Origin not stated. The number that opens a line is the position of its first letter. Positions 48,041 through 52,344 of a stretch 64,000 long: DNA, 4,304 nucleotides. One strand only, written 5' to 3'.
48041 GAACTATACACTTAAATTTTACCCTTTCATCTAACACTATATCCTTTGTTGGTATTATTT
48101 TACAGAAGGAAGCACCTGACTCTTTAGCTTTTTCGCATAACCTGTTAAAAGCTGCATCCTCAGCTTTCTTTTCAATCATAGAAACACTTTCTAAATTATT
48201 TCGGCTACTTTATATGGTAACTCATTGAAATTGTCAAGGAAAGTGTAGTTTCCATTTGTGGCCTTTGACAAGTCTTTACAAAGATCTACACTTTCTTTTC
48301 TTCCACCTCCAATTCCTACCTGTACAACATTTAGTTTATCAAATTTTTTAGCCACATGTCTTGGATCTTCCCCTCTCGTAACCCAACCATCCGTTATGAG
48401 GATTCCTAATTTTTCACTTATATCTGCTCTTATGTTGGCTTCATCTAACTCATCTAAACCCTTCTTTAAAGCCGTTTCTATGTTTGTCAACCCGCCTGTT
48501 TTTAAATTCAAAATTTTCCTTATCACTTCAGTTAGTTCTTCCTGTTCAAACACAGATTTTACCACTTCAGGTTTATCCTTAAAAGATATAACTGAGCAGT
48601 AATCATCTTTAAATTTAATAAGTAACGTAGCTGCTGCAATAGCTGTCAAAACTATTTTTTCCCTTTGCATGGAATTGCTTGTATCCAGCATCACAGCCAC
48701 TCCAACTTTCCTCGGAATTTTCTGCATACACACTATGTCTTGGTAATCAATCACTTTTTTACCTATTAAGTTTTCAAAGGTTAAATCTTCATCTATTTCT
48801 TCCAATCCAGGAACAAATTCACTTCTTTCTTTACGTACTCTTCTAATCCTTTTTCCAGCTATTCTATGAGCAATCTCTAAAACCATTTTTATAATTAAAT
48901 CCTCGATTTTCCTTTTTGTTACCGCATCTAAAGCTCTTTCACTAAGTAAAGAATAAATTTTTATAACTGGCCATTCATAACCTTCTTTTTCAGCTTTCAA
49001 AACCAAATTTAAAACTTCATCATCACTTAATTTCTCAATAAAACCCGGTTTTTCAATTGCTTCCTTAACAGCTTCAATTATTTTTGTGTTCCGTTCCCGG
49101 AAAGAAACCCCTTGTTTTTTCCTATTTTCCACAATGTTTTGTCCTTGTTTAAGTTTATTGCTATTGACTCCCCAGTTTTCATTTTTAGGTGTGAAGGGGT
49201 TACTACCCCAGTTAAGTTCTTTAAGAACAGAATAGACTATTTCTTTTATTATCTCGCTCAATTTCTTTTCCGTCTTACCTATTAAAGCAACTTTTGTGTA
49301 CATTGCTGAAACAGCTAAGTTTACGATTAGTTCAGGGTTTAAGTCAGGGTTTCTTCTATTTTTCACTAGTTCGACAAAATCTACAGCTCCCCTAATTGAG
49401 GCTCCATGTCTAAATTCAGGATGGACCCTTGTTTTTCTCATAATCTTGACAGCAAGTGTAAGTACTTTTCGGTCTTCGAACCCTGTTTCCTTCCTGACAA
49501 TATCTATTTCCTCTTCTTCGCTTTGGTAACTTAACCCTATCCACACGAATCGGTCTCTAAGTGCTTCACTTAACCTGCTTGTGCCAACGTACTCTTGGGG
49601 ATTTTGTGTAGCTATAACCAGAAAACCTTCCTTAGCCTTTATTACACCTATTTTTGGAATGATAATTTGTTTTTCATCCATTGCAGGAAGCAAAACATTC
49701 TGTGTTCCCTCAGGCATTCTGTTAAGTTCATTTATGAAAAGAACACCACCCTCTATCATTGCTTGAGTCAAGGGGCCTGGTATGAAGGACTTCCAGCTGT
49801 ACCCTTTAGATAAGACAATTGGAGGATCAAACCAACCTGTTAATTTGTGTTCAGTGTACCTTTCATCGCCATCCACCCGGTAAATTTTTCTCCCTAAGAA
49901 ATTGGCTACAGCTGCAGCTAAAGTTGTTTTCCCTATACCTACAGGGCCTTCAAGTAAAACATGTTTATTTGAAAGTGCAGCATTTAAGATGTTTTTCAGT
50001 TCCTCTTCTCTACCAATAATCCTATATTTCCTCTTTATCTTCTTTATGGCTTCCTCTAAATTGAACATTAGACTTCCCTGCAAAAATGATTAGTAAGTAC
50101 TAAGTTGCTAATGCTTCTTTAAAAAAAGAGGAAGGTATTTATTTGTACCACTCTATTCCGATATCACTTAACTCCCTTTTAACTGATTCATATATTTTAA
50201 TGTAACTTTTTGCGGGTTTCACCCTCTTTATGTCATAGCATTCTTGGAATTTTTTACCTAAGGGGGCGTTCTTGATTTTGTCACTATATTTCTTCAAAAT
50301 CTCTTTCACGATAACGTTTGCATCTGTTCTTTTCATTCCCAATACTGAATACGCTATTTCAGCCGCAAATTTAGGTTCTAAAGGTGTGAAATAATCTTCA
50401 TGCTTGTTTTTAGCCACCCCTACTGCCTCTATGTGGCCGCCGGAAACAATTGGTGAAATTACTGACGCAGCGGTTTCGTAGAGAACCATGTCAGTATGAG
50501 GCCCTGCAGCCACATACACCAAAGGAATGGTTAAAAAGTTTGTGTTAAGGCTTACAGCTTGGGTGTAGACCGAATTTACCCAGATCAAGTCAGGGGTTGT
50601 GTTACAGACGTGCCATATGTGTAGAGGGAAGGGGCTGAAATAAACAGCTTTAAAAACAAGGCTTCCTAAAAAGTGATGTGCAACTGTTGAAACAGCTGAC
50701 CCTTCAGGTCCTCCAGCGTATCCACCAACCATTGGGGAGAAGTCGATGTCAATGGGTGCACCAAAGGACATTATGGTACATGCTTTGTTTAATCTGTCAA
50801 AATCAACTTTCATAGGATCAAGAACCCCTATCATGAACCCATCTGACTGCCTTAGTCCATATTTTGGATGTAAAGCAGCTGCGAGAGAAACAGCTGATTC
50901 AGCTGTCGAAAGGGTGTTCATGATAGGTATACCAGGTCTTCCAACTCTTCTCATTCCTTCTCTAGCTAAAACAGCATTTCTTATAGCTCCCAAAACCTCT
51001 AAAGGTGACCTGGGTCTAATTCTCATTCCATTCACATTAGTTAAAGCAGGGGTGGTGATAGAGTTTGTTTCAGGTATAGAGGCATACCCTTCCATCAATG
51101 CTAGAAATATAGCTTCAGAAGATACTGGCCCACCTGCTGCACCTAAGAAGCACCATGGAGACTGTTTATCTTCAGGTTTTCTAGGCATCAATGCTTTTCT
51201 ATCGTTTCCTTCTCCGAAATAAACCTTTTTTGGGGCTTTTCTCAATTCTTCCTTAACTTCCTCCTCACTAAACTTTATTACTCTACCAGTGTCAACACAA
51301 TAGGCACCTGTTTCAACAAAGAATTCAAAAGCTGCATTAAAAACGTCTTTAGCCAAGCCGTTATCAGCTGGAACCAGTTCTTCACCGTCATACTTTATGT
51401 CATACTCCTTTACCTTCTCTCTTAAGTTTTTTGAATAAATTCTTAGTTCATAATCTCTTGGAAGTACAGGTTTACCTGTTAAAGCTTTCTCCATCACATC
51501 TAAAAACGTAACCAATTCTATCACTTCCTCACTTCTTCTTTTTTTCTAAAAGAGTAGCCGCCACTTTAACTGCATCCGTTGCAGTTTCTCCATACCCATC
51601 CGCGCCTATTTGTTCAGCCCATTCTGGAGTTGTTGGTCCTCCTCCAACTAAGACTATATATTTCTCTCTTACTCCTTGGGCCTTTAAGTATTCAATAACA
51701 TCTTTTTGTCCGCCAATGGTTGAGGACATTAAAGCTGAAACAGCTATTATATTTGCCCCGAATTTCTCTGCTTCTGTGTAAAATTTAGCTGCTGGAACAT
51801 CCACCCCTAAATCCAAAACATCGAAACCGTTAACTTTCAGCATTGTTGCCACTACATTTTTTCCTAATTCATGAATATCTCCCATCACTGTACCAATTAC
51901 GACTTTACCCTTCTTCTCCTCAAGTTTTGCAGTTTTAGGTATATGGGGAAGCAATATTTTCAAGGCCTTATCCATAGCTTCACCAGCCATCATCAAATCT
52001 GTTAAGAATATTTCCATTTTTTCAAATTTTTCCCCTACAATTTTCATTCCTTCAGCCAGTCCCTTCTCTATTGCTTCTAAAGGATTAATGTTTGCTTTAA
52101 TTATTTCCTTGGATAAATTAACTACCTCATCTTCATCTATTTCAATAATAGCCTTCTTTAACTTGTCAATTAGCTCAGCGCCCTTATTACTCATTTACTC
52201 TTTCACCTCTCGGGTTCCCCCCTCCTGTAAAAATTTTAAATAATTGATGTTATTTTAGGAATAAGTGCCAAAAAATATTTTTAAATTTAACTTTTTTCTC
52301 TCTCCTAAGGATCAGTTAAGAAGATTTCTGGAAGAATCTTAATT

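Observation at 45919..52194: Corrinoid protein / non-Pyl MtmB-like / MoxR-AAA+VWA fusion / Cys-rich metal-binding protein / MttB-like gene array: candidate uncharacterised methyltransferase system with a built-in maturation or activation module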

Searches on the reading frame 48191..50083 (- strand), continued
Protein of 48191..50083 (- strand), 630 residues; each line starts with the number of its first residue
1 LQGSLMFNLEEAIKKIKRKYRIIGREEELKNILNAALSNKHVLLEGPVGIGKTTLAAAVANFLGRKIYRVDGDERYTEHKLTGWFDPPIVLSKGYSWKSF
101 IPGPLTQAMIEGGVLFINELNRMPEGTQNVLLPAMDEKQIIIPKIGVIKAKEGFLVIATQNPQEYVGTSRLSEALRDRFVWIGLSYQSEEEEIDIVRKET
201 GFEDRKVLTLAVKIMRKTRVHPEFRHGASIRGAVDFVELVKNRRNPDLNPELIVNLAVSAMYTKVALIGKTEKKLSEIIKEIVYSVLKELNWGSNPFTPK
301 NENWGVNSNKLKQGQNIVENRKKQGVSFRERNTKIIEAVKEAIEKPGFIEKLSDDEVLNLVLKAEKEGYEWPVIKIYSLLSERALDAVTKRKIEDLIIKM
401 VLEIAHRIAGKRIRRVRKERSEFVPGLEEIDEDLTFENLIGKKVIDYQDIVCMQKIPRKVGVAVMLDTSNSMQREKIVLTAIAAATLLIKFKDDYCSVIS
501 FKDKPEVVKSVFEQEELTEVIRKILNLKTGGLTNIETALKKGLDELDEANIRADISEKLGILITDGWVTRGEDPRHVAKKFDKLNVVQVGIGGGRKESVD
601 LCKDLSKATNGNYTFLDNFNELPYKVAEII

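Call 85: predict_structure(alignment_id=A1)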
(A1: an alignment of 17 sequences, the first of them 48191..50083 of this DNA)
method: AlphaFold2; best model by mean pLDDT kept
length: 630 residues; sequences in the alignment: 17
mean_pLDDT: 79.9   pTM: 0.45
mean pLDDT of the five models: 79.9, 79.5, 79.4, 78.3, 78.3
residues with pLDDT >= 90: 191; 70-90: 328; 50-70: 65; < 50: 46
segments of 3 or more residues with pLDDT < 50: 1-6, 294-333
pLDDT, mean of each block of 10 residues (from residue 1): 56 89 90 92 88 88 89 78 88 88 95 92 84 92 91 92 64 83 90 91 90 92 85 91 73 89 80 84 91 47 27 33 32 57 66 76 73 74 72 86 82 65 63 76 74 76 90 80 90 91 90 88 88 89 93 88 80 89 90 69 88 85 79
secondary structure, 60 per line:
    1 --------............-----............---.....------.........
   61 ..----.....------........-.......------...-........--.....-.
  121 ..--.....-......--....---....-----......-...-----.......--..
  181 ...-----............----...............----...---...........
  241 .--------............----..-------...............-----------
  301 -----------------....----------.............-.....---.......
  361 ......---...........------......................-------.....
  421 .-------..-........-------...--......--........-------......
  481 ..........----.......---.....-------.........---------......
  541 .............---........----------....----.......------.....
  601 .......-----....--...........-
elements in order: H9-20 H26-37 E41-45 H52-62 E67-71 H78-82 E83-85 H87-93 E100-102 H104-111 E114-118 H125-129 H131-136 E139-142 E146-149 E155-160 H170-176 E179-183 H189-200 H205-219 E224-226 H230-241 H250-261 H275-289 H318-321 H332-344 H346-350 H354-366 H370-380 H387-408 E416-421 H432-439 E452-457 E460-467 H475-490 E495-501 E505-509 H517-525 H535-553 E557-564 H575-578 E583-589 H596-607 E613-616 H619-629

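Call 87: fold_search(model_id=the predicted structure, library=pdb)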
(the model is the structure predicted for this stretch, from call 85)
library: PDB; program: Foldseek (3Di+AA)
matches with E <= 10: 1780; with E <= 0.001: 1374
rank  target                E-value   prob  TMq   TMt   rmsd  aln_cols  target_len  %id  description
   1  9qh9_C                2.8e-16  1.00  0.35  0.81   3.5       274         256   24  NorQ in complex with NorD VWA domain steep staircase subset 2 from Paracoccus denitrificans (released 2026-03-25)
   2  9qh4_C                3.1e-16  1.00  0.36  0.85   2.8       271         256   24  NorQ hexamer from Paracoccus denitrificans (released 2026-03-25)
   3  9qh4_F                4.4e-16  1.00  0.37  0.86   2.9       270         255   24  NorQ hexamer from Paracoccus denitrificans (released 2026-03-25)
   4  9qh8_C                4.6e-16  1.00  0.35  0.82   3.3       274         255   24  reduced NorQ-NorD VWA domain complex from Paracoccus denitrificans (released 2026-03-25)
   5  9qh8_A                4.9e-16  1.00  0.35  0.83   3.0       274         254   25  reduced NorQ-NorD VWA domain complex from Paracoccus denitrificans (released 2026-03-25)
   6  9qh6_B                1.9e-15  1.00  0.35  0.82   3.3       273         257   23  NorQ in complex with NorD VWA domain from Paracoccus denitrificans (released 2026-03-25)
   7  9qhd_B                3.2e-15  1.00  0.36  0.83   3.1       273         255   23  NorQD complex state 1 from Jhaorihella thermophila (released 2026-03-25)
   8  9qh4_A                3.2e-15  1.00  0.35  0.82   3.7       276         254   24  NorQ hexamer from Paracoccus denitrificans (released 2026-03-25)
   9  9qh8_F                3.8e-15  1.00  0.36  0.86   3.0       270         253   26  reduced NorQ-NorD VWA domain complex from Paracoccus denitrificans (released 2026-03-25)
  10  9qhd_C                4.2e-15  1.00  0.36  0.83   3.1       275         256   24  NorQD complex state 1 from Jhaorihella thermophila (released 2026-03-25)
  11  9qh7_E                4.4e-15  1.00  0.34  0.82   3.4       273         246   25  NorQ in complex with NorD VWA domain steep staircase subset 1 from Paracoccus denitrificans (released 2026-03-25)
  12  6l1q_A                1.6e-14  1.00  0.35  0.79   3.6       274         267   20  Crystal structure of AfCbbQ2, a MoxR AAA+-ATPase and CbbQO-type Rubisco activase from Acidithiobacillus ferrooxidans (released 2019-12-18)
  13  9qhd_F                1.6e-14  1.00  0.35  0.83   3.2       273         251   23  NorQD complex state 1 from Jhaorihella thermophila (released 2026-03-25)
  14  9qh6_F                1.9e-14  1.00  0.35  0.81   3.8       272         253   25  NorQ in complex with NorD VWA domain from Paracoccus denitrificans (released 2026-03-25)
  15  9qhd_A                8.0e-14  1.00  0.35  0.84   3.1       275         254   23  NorQD complex state 1 from Jhaorihella thermophila (released 2026-03-25)
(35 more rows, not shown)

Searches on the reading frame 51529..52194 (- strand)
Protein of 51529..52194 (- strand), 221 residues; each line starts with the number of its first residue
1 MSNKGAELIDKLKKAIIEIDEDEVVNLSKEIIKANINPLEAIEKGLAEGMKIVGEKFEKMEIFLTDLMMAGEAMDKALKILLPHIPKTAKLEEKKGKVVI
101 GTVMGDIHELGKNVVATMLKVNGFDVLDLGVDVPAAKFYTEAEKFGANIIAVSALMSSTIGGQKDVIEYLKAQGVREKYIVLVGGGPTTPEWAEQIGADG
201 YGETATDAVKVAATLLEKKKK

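Call 3: search_protein_families(library=pfam, proteins=[window:51529-52194:-], max_evalue=0.01)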
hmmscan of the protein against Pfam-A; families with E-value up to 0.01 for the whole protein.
window:51529-52194:- (221 aa): 3 families
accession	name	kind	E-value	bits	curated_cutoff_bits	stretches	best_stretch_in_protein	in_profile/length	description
PF02310.24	B12-binding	-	1.2e-25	90.1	32.1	1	96-209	1-120/121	B12 binding domain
PF02607.22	B12-binding_2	-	2.8e-20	72.7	23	1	8-81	1-73/74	B12 binding domain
PF18958.6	DUF5700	-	0.00075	19.4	25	1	5-122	22-123/283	Putative zinc dependent peptidase (DUF5700)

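Call 4: search_protein_families(library=ncbifam, proteins=[window:51529-52194:-], max_evalue=0.01)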
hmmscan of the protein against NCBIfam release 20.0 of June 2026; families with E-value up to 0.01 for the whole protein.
window:51529-52194:- (221 aa): 15 families
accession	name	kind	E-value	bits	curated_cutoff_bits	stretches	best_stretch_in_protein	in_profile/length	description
NF047995.1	corrinoid_MtgC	exception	1.4e-67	227.4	310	1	7-217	3-214/215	glycine betaine-specific corrinoid protein MtgC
TIGR02370.1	pyl_corrinoid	subfamily_domain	1.5e-65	220.3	215.3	1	11-208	1-197/197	methyltransferase cognate corrinoid protein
NF041607.1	dimeth_corrin_MtbC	equivalog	3.8e-60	202.9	350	1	13-216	2-203/203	dimethylamine corrinoid protein MtbC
NF047996.1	corrin_MtgC_2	exception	2.5e-54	184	370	1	7-217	3-211/212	glycine betaine-specific corrinoid protein MtgC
TIGR02082.1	metH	equivalog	1.4e-39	135.5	1010.85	1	6-220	644-862/1182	methionine synthase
NF040655.1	MtaC_Meth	equivalog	2.9e-37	128.1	420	1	7-219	34-241/253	methanol--corrinoid protein MtaC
NF040669.1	MtaC2_Meth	equivalog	2.1e-35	122.4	450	1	10-220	44-250/267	methanol--corrinoid protein MtaC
NF007024.0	PRK09490.1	equivalog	9.5e-32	109.8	1497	1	9-219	662-879/1234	methionine synthase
NF002612.0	PRK02261.1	equivalog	2e-12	46.8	110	1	94-185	2-92/148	methylaspartate mutase subunit S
NF052513.1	TransRegCarH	equivalog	1.4e-11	44.2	400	1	7-199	82-262/274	HTH-type transcriptional repressor CarH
TIGR01501.1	MthylAspMutase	equivalog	8.9e-09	35.2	135.8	1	97-185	3-90/134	methylaspartate mutase subunit S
NF052385.1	Lys_5_6_beta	equivalog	1.6e-08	34.6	280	1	122-217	137-235/241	lysine 5,6-aminomutase subunit beta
NF040743.1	ornith_mutase_E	equivalog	1.7e-08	33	800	1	89-220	589-727/730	D-ornithine 4,5-aminomutase subunit OraE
NF006944.0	PRK09426.1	equivalog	4.7e-06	24.8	876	1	49-217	543-712/721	methylmalonyl-CoA mutase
TIGR00640.1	acid_CoA_mut_C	subfamily_domain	6.3e-05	23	57.45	1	95-201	2-106/132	methylmalonyl-CoA mutase C-terminal domain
